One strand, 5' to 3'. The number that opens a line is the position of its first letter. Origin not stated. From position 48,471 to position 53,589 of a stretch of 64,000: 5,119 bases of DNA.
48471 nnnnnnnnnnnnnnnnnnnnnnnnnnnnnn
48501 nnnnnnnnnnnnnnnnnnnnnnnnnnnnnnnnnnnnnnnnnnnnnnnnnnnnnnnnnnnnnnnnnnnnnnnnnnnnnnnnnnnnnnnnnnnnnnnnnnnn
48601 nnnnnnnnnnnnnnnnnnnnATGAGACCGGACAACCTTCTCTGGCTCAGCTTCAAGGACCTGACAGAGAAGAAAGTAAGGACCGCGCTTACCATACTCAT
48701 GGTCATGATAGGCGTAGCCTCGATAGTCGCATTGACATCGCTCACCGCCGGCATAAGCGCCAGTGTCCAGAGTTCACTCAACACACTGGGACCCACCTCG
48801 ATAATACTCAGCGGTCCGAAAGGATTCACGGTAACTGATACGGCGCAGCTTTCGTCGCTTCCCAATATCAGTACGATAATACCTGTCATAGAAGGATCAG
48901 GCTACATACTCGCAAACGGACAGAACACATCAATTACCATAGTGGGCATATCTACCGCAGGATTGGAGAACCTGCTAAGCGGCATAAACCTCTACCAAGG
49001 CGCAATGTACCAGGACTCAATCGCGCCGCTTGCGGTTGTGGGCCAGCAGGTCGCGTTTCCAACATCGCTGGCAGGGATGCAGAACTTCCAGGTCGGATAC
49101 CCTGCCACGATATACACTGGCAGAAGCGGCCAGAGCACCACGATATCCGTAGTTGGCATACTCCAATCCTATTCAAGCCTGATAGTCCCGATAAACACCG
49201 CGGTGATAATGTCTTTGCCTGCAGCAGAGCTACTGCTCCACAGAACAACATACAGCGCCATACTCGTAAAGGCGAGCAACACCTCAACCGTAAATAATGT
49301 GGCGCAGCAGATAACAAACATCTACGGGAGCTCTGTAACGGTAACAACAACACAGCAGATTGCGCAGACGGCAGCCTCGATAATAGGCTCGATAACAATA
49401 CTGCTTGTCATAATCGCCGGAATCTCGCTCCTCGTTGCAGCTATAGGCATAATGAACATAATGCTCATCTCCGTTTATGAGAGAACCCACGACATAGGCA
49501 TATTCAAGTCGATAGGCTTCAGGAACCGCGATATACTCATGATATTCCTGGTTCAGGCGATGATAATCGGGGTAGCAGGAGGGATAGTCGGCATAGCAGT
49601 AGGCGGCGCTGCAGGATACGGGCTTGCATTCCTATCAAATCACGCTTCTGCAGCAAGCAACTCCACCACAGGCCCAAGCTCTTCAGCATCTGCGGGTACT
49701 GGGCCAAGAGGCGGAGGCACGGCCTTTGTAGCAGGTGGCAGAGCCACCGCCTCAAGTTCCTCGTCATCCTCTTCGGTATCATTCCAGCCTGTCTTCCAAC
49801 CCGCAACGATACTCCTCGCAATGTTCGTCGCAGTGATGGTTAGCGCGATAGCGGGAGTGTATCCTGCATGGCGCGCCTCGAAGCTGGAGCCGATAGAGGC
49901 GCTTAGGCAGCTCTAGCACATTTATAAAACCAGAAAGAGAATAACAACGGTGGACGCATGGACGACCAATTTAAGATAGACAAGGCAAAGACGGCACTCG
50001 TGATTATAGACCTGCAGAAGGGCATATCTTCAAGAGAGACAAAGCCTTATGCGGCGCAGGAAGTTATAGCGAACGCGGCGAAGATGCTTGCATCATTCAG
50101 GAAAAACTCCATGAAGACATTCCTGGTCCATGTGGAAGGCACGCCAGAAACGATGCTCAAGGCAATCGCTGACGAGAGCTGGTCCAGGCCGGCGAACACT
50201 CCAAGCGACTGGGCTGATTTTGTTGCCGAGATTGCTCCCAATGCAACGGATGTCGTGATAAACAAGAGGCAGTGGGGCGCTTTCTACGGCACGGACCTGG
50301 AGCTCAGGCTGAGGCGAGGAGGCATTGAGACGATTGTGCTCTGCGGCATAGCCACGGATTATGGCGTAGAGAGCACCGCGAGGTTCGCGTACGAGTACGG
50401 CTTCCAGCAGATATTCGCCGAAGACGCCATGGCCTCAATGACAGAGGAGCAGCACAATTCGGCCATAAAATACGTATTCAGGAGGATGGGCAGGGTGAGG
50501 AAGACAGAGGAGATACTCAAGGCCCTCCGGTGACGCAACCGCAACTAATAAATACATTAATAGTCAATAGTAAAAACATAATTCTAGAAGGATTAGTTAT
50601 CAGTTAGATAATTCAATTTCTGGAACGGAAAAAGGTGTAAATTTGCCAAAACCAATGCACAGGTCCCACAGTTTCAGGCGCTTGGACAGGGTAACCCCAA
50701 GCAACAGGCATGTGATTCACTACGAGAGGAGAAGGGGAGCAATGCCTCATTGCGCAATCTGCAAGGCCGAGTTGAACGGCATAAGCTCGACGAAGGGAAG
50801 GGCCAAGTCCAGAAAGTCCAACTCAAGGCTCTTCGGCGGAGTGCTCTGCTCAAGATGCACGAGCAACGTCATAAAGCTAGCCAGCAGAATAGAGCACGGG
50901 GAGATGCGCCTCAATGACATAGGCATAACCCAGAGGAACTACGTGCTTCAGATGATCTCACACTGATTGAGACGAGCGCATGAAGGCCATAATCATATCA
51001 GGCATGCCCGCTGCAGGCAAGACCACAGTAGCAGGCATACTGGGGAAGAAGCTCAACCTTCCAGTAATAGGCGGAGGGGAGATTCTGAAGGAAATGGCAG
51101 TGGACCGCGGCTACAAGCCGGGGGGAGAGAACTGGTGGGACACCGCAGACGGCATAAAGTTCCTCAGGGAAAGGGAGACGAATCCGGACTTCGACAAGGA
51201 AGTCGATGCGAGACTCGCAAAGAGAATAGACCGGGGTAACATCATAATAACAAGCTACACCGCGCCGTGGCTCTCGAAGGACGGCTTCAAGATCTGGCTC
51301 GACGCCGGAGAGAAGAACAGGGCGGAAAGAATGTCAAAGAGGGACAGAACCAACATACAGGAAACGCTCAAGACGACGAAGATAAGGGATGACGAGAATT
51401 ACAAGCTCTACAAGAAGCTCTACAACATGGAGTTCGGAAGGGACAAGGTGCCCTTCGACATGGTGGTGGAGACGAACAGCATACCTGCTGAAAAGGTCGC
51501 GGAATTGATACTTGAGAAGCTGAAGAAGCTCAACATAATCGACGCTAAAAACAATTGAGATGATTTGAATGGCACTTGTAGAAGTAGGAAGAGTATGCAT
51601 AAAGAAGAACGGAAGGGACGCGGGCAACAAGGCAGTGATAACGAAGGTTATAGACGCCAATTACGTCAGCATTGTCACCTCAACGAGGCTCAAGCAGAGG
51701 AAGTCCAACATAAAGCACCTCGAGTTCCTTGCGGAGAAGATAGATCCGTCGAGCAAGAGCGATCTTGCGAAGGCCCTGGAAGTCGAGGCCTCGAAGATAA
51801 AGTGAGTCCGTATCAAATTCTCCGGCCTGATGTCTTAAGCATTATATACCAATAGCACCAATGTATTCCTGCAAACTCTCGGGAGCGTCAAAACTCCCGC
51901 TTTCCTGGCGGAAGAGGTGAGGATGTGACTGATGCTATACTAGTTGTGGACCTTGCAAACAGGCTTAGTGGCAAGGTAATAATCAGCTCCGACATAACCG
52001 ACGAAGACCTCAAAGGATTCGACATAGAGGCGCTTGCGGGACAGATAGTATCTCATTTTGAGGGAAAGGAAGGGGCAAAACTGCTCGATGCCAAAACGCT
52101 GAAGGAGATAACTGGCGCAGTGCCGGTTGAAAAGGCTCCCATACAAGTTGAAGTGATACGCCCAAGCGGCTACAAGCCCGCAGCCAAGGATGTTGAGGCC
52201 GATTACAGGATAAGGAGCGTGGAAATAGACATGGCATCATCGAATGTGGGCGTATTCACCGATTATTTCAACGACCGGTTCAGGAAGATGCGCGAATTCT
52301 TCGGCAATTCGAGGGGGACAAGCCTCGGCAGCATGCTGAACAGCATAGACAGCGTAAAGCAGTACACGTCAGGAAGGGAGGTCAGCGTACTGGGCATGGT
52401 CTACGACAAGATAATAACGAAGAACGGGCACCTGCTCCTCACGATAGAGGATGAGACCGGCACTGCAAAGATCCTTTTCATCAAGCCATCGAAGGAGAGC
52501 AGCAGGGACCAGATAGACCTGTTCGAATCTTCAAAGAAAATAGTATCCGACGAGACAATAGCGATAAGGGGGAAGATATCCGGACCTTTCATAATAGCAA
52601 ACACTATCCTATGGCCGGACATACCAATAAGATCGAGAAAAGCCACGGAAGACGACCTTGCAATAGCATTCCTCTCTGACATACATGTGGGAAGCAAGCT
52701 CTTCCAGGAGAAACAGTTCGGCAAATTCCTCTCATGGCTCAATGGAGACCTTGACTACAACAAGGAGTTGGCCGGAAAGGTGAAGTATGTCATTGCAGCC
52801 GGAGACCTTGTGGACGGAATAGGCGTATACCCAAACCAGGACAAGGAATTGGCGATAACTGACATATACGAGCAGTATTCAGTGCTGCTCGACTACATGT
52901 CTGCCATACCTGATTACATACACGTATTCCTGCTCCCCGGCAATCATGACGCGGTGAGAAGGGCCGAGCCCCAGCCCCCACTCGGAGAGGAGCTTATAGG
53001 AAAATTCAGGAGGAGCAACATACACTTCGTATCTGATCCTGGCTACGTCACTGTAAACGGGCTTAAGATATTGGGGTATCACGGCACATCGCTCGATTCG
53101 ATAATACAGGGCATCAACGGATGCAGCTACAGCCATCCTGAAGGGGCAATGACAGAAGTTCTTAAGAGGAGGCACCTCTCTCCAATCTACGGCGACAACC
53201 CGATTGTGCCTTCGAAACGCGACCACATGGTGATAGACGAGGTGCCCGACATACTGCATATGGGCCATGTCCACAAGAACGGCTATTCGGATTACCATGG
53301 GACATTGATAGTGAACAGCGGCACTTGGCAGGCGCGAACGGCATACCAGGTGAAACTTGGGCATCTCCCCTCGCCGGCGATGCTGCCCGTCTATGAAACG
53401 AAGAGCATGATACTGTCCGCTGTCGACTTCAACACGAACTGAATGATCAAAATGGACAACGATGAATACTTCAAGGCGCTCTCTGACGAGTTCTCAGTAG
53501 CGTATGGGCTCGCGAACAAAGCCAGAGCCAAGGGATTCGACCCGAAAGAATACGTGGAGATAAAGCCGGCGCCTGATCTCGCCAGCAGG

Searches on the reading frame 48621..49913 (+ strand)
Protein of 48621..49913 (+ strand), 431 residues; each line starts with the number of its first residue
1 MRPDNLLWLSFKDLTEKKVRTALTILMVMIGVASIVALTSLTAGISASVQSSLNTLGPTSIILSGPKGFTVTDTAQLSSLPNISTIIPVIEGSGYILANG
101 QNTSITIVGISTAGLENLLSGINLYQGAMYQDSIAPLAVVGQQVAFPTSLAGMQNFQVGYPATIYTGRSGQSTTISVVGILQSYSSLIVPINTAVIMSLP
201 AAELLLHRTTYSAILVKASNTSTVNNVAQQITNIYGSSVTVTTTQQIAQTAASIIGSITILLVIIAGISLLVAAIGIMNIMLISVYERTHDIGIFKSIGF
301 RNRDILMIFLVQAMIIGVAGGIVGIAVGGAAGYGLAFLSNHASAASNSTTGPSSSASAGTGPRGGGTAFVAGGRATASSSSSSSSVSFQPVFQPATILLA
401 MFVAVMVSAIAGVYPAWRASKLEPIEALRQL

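Call 56: search_protein_families(library=pfam, proteins=[window:48621-49913:+], max_evalue=0.00001)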
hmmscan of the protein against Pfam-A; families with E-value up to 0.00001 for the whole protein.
window:48621-49913:+ (431 aa): 2 families
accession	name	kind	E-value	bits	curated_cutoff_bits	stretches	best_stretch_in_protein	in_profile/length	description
PF02687.27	FtsX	-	3.4e-17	63.1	25.5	1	264-424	2-120/120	FtsX-like permease C-terminal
PF12704.14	MacB_PCD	-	1.9e-15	58.1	27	1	21-233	1-206/207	MacB-like periplasmic core domain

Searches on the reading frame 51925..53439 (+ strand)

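Call 47: search_protein_families(library=pfam, proteins=[window:51925-53439:+], max_evalue=0.00001)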
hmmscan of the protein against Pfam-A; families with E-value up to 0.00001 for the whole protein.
window:51925-53439:+ (505 aa): 3 families
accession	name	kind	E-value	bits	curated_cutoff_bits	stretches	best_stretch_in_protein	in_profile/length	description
PF04042.21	DNA_pol_E_B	-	3.8e-15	56.3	29.1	1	247-448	1-203/210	DNA polymerase alpha/epsilon subunit B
PF00149.33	Metallophos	-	1.4e-12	48.9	21.5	1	247-460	3-168/191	Calcineurin-like phosphoesterase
PF12850.12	Metallophos_2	-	9e-06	26.2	27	0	247-472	3-139/154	Calcineurin-like phosphoesterase superfamily domain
